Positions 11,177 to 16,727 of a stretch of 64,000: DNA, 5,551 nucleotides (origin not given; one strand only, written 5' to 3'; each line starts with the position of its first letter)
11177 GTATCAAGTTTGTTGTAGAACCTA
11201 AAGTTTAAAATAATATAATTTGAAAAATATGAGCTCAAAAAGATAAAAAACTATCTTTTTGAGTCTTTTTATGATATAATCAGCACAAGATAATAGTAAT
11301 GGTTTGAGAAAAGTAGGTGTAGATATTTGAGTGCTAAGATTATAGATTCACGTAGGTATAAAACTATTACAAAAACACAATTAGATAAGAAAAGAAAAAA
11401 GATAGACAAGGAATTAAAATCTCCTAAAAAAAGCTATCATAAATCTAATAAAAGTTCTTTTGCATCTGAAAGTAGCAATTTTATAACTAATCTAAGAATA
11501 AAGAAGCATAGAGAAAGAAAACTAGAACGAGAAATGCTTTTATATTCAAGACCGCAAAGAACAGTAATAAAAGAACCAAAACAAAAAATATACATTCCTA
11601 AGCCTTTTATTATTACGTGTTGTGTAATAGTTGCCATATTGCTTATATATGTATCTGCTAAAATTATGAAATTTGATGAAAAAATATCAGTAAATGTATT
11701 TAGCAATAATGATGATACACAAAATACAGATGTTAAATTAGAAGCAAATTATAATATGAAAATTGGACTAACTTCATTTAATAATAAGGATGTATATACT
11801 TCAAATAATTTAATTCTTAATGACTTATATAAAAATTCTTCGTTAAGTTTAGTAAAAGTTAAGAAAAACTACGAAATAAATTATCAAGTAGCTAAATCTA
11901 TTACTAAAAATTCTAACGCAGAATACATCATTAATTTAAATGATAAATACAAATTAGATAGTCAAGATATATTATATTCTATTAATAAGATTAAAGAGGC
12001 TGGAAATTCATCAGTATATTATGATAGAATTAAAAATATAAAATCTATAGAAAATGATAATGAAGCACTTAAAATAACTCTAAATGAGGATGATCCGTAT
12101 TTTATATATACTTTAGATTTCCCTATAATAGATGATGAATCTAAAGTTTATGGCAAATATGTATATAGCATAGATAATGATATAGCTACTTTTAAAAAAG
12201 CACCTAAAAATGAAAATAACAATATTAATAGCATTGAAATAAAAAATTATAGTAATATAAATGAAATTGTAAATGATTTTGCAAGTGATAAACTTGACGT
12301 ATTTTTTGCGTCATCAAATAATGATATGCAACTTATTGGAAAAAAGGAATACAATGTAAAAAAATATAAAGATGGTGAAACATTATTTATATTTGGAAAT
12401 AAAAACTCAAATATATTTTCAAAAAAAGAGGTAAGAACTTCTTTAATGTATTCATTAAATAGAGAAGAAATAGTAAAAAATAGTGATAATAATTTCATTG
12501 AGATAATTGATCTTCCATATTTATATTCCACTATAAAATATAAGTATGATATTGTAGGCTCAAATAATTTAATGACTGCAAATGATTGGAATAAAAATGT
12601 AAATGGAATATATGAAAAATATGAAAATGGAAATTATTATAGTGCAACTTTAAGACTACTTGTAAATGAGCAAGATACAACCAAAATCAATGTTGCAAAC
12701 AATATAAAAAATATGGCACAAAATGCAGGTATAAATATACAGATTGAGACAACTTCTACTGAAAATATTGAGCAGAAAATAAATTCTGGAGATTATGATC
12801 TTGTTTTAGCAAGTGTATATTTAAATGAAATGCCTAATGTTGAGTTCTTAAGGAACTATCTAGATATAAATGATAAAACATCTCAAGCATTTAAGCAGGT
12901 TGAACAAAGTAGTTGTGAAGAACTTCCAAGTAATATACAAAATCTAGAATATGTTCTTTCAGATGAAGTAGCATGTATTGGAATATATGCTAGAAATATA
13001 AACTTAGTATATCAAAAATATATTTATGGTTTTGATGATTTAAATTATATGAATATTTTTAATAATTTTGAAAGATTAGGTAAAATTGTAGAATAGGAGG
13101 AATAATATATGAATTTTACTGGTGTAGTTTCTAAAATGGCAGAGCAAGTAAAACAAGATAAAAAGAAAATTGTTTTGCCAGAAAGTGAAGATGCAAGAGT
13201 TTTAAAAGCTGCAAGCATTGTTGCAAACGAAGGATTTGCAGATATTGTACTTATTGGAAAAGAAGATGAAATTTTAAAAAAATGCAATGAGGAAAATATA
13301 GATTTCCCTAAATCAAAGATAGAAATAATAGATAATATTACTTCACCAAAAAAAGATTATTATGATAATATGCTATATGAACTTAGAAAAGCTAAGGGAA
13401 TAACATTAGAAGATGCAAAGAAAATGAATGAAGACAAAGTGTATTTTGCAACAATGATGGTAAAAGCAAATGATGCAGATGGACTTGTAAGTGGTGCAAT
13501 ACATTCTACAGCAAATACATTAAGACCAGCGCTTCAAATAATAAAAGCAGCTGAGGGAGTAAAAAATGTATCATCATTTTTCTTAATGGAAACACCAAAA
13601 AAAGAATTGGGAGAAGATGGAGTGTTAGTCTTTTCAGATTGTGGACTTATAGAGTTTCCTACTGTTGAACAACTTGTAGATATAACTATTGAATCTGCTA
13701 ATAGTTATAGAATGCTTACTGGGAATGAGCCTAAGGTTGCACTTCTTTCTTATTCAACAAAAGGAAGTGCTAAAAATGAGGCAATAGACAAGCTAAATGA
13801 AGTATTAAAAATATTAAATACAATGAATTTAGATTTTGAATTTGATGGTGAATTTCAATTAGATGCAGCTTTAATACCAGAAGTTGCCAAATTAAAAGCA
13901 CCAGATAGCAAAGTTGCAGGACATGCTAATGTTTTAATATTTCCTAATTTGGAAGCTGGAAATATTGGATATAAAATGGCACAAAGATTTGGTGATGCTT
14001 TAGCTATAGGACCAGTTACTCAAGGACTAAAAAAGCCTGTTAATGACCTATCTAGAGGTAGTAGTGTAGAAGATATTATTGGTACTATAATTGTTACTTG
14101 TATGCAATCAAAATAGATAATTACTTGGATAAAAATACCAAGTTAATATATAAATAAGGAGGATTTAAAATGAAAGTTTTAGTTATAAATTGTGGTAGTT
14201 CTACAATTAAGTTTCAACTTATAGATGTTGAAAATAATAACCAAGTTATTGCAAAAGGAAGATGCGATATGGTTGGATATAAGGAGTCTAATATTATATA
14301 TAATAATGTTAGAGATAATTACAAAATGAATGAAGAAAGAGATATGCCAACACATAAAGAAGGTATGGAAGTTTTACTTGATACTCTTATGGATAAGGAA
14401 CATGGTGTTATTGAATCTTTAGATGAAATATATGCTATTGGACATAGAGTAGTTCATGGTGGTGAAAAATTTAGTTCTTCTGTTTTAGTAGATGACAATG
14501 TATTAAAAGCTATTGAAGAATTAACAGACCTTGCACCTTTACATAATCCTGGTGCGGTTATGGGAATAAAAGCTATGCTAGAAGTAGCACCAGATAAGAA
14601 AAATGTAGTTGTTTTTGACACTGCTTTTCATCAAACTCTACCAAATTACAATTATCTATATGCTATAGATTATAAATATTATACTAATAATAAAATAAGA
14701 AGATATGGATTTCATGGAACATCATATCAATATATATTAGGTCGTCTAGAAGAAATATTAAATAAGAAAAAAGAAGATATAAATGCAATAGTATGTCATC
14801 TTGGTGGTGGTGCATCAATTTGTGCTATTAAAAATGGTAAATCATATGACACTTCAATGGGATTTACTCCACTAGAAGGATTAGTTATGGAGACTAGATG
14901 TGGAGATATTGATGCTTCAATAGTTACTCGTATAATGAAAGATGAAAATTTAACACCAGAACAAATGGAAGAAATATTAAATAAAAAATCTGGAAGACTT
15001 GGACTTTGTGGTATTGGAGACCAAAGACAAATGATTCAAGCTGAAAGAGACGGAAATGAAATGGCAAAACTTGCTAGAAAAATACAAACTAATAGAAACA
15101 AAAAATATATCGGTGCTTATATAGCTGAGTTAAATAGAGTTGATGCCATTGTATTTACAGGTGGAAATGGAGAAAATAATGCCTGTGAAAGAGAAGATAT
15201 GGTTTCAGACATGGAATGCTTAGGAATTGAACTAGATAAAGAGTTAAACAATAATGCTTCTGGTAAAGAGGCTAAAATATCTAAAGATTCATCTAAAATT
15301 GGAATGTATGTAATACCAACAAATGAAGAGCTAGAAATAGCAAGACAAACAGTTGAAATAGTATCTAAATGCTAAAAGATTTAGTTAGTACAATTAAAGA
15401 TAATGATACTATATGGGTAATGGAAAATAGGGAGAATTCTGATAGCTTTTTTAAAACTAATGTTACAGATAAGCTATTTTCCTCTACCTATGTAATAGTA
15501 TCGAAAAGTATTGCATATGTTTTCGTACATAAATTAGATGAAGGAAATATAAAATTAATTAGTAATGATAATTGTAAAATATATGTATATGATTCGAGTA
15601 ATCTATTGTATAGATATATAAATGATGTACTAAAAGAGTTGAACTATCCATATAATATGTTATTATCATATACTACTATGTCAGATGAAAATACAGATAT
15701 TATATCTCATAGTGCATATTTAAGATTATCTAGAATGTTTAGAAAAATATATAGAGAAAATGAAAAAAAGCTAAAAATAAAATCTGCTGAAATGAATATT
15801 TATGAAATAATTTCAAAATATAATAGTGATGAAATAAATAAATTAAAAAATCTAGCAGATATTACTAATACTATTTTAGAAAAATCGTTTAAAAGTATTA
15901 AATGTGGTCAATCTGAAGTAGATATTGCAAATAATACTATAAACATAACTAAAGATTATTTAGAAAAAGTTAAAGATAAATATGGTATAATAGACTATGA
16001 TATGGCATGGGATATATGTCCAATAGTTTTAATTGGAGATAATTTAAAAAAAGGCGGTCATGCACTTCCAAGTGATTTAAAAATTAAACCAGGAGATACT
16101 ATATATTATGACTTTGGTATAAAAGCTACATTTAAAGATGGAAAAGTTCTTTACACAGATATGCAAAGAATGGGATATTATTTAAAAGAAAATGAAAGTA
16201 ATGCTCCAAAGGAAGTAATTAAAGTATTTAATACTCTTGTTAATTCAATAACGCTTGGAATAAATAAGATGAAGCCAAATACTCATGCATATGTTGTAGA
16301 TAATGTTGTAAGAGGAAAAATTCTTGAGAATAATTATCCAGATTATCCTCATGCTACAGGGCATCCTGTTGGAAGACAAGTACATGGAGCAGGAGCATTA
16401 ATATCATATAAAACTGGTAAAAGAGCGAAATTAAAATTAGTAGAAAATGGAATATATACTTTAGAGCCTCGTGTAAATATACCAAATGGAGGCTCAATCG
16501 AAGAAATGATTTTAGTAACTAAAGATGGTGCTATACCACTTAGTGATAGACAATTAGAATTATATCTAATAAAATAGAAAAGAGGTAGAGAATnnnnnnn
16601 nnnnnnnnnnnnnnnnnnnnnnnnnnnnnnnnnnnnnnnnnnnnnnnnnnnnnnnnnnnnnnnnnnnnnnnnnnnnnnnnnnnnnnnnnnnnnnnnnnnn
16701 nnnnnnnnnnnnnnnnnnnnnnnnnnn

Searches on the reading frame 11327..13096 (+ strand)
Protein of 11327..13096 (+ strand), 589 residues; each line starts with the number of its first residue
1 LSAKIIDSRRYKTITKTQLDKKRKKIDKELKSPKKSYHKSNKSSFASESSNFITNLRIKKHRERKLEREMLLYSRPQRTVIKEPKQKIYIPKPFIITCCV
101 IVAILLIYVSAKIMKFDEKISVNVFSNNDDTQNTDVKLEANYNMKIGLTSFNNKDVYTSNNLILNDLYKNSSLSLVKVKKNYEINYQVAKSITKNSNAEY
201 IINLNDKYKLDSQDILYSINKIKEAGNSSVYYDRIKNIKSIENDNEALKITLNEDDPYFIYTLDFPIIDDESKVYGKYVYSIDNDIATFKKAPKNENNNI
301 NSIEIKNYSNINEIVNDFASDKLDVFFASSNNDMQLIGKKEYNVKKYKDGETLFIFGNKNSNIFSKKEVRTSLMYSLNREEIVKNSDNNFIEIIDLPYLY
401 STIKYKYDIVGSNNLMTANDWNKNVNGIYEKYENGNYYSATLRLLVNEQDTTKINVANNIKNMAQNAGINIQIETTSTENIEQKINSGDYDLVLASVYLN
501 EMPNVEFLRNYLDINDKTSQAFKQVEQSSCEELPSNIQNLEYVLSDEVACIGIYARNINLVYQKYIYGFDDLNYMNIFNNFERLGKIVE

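Call 61: search_protein_families(library=pfam, proteins=[window:11327-13096:+], max_evalue=0.00001)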
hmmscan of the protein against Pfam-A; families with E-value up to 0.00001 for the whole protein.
window:11327-13096:+ (589 aa): 1 family
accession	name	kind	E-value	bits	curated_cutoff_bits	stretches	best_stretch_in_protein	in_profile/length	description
PF00496.27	SBP_bac_5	-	3.2e-21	76.3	32.4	1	209-513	34-362/368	Bacterial extracellular solute-binding proteins, family 5 Middle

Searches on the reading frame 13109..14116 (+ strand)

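Call 61: search_protein_families(library=pfam, proteins=[window:13109-14116:+], max_evalue=0.00001)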
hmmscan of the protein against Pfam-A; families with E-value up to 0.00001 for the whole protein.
window:13109-14116:+ (335 aa): 1 family
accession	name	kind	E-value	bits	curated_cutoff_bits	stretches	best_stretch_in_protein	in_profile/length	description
PF01515.24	PTA_PTB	-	4.1e-123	411.3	24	1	8-331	4-319/319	Phosphate acetyl/butaryl transferase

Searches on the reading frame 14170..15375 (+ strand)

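Call 61: search_protein_families(library=pfam, proteins=[window:14170-15375:+], max_evalue=0.00001)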
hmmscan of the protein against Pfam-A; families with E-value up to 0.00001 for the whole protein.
window:14170-15375:+ (401 aa): 1 family
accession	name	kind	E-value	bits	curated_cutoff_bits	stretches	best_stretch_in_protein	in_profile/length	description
PF00871.23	Acetate_kinase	-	4.3e-146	487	22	1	2-392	1-392/392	Acetokinase family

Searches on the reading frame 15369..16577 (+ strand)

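Call 61: search_protein_families(library=pfam, proteins=[window:15369-16577:+], max_evalue=0.00001)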
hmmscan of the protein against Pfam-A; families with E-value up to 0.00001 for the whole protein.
window:15369-16577:+ (402 aa): 1 family
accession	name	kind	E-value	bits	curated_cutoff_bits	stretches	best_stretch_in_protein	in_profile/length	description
PF00557.29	Peptidase_M24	-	1e-19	71.6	23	1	158-385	2-208/208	Metallopeptidase family M24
